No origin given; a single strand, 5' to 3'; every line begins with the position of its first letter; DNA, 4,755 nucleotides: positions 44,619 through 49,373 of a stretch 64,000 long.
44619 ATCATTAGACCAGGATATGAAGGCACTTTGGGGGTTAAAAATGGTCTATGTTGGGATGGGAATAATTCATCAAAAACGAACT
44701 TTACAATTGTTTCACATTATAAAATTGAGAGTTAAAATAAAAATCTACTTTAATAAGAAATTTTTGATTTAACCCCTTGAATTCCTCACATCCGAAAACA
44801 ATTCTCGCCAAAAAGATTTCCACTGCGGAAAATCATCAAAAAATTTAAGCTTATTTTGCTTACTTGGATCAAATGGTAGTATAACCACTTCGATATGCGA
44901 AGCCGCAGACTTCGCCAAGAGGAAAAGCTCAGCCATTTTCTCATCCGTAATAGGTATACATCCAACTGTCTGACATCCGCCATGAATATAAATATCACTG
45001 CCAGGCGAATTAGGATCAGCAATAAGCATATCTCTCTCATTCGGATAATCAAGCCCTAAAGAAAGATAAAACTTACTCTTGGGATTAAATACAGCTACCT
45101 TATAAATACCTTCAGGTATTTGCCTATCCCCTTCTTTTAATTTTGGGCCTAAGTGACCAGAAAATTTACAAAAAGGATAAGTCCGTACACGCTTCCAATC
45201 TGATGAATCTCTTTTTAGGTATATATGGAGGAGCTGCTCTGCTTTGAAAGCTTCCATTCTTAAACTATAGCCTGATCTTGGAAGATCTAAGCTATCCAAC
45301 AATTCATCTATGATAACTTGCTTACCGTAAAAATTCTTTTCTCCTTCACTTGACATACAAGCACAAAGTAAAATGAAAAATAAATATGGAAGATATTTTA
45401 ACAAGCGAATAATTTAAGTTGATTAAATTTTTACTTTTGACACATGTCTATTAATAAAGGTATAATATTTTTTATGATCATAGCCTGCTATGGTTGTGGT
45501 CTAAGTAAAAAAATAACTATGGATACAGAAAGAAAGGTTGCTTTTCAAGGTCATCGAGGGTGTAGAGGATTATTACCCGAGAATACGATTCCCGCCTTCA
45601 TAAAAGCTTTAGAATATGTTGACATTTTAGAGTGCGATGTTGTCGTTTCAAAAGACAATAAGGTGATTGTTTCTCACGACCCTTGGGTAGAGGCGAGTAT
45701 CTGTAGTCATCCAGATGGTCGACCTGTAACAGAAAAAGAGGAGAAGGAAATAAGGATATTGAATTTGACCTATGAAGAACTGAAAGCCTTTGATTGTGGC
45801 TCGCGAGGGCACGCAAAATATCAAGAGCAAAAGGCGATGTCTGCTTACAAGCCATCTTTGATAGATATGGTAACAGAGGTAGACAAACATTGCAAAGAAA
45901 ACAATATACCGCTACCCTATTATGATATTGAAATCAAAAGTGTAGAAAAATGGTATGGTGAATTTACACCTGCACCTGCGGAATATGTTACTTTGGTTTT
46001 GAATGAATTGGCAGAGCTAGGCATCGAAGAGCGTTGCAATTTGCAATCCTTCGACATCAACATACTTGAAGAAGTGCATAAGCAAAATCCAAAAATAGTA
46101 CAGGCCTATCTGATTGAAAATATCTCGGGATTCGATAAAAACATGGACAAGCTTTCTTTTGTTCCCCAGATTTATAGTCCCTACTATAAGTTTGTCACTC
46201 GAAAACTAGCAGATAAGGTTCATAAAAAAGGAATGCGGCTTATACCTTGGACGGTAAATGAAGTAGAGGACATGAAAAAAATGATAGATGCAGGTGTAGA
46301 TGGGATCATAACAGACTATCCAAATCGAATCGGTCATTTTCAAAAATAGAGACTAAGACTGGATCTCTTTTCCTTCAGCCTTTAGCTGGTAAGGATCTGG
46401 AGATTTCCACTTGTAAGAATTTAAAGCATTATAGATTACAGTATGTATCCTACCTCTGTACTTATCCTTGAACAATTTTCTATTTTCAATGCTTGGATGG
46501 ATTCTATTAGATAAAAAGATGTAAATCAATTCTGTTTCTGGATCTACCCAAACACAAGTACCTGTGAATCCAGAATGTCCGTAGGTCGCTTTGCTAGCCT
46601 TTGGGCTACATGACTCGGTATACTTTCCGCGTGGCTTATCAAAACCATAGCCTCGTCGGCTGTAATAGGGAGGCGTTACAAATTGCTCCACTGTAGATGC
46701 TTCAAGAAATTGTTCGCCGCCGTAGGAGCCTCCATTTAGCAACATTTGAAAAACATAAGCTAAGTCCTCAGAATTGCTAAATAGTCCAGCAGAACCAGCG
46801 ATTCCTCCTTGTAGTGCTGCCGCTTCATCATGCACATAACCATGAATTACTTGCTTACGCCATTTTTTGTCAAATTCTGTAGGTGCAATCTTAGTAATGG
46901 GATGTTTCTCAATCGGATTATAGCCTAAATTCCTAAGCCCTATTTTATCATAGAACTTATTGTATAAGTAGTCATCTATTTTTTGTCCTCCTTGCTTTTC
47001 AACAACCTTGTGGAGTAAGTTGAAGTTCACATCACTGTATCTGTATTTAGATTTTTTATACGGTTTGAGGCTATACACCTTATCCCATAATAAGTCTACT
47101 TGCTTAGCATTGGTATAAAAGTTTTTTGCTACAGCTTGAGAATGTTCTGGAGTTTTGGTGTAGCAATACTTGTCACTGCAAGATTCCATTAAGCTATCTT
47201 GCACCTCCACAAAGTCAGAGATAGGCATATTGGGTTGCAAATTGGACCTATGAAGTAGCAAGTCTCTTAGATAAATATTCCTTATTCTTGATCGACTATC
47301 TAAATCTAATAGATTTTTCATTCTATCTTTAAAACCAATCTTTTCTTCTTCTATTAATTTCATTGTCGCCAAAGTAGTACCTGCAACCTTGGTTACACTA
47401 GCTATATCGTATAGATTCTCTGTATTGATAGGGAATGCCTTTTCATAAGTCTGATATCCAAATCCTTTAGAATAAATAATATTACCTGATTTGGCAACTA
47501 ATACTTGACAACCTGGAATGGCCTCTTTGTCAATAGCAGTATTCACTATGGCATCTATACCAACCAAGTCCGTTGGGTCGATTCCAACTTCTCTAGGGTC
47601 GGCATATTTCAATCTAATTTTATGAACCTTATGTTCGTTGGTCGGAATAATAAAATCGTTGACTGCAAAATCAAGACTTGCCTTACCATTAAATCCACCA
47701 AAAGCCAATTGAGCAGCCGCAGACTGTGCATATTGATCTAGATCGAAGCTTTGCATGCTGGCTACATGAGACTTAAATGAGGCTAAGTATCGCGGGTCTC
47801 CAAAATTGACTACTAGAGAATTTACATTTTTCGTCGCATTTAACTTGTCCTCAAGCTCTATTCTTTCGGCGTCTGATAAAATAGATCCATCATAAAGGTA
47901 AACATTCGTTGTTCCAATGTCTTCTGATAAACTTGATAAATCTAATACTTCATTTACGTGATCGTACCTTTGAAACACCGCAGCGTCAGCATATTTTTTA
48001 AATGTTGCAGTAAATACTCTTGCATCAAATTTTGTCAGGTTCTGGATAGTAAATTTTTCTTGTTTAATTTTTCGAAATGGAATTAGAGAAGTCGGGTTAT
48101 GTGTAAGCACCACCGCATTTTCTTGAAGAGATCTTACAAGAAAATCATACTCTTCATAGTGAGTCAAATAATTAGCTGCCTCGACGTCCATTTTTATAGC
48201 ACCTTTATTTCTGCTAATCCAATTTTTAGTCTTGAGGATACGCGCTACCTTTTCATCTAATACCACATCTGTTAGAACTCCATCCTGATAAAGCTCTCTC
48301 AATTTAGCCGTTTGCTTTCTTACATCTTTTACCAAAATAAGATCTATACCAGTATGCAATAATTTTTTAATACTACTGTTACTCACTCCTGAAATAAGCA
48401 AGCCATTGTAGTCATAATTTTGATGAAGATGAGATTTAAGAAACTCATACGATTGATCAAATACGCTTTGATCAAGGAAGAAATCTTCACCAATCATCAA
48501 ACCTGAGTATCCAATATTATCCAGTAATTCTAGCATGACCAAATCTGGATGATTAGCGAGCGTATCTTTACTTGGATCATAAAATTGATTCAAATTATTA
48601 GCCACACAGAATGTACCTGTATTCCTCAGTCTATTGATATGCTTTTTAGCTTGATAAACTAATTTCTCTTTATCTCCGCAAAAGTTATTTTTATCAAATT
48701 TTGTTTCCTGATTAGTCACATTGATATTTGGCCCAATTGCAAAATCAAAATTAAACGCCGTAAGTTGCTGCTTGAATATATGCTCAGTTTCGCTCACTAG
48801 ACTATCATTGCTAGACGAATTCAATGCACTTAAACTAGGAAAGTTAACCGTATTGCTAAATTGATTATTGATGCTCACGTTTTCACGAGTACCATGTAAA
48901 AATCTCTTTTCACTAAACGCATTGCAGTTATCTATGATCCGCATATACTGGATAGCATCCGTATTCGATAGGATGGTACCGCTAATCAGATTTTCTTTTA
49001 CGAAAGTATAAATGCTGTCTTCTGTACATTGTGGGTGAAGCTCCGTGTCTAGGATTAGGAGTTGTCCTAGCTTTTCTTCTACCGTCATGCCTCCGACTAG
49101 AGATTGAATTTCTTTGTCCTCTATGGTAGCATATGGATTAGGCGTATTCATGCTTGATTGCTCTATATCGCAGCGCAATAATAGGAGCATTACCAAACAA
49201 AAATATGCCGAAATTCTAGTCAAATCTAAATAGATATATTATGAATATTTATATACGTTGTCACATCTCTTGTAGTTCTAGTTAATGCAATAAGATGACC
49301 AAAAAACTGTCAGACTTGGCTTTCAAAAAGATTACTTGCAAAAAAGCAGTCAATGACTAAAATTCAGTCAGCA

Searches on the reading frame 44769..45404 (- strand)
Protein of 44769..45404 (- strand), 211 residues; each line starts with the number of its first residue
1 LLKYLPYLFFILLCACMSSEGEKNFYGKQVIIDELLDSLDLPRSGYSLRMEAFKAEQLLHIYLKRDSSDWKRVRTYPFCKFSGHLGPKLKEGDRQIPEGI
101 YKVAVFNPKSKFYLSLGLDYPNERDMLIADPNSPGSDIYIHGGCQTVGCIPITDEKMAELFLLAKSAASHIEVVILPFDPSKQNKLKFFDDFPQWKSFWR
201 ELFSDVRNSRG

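Call 62: search_protein_families(library=pfam, proteins=[window:44769-45404:-], max_evalue=0.00001)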
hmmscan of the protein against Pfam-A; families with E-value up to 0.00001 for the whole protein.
window:44769-45404:- (211 aa): 1 family
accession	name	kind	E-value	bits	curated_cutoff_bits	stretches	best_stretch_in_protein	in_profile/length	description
PF03734.19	YkuD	-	2.6e-06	28.5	23.4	1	71-165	21-139/146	L,D-transpeptidase catalytic domain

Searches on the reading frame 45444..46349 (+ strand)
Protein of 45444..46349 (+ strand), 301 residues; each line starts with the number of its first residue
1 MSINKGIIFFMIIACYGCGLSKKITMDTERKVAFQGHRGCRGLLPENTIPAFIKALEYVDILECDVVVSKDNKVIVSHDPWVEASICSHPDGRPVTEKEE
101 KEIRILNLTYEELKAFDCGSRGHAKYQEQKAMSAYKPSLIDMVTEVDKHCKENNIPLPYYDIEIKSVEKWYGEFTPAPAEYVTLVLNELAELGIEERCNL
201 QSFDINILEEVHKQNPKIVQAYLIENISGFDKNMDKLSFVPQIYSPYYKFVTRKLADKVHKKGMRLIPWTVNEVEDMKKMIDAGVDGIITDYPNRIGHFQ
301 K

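Call 62: search_protein_families(library=pfam, proteins=[window:45444-46349:+], max_evalue=0.00001)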
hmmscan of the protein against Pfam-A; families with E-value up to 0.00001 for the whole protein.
window:45444-46349:+ (301 aa): 2 families
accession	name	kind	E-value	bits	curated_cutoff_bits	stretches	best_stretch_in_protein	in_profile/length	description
PF03009.23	GDPD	-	3.8e-33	116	23.6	1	37-294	1-243/244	Glycerophosphoryl diester phosphodiesterase family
PF13653.12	GDPD_2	-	8.5e-06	26.5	27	0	269-293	5-29/30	Glycerophosphoryl diester phosphodiesterase family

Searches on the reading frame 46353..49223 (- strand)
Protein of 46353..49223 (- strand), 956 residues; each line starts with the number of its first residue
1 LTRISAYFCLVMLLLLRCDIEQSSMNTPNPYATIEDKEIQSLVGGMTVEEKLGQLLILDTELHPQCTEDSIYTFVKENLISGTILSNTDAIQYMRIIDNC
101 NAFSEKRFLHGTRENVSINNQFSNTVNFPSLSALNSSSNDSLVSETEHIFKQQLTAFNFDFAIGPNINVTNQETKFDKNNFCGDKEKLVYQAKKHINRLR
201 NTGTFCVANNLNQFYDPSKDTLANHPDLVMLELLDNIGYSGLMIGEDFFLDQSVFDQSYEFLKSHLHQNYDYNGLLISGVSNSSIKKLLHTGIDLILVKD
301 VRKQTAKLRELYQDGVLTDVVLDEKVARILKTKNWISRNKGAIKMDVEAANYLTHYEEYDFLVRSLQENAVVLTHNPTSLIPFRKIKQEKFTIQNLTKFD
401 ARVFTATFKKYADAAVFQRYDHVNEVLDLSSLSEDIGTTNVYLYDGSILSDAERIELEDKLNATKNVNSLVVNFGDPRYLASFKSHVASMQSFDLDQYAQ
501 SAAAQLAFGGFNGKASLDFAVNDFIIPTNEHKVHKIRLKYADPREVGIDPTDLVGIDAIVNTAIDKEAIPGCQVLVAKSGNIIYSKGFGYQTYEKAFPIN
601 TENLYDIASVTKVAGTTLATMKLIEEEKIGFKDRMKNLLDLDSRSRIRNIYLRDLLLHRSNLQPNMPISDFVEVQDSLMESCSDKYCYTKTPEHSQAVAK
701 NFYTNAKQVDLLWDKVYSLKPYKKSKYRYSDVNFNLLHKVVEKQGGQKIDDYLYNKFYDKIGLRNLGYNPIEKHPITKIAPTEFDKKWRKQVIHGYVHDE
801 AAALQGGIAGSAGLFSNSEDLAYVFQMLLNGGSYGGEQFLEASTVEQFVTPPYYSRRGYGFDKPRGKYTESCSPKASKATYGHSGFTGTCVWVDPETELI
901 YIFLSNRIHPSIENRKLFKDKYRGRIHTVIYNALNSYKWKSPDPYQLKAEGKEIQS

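Call 62: search_protein_families(library=pfam, proteins=[window:46353-49223:-], max_evalue=0.00001)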
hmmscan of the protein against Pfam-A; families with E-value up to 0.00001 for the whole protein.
window:46353-49223:- (956 aa): 2 families
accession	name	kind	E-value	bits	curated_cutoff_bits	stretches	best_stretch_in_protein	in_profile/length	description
PF00144.29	Beta-lactamase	-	8e-41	140.7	27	1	557-910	2-313/329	Beta-lactamase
PF00933.27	Glyco_hydro_3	-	2.8e-08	34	27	0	47-203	1-161/316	Glycosyl hydrolase family 3 N terminal domain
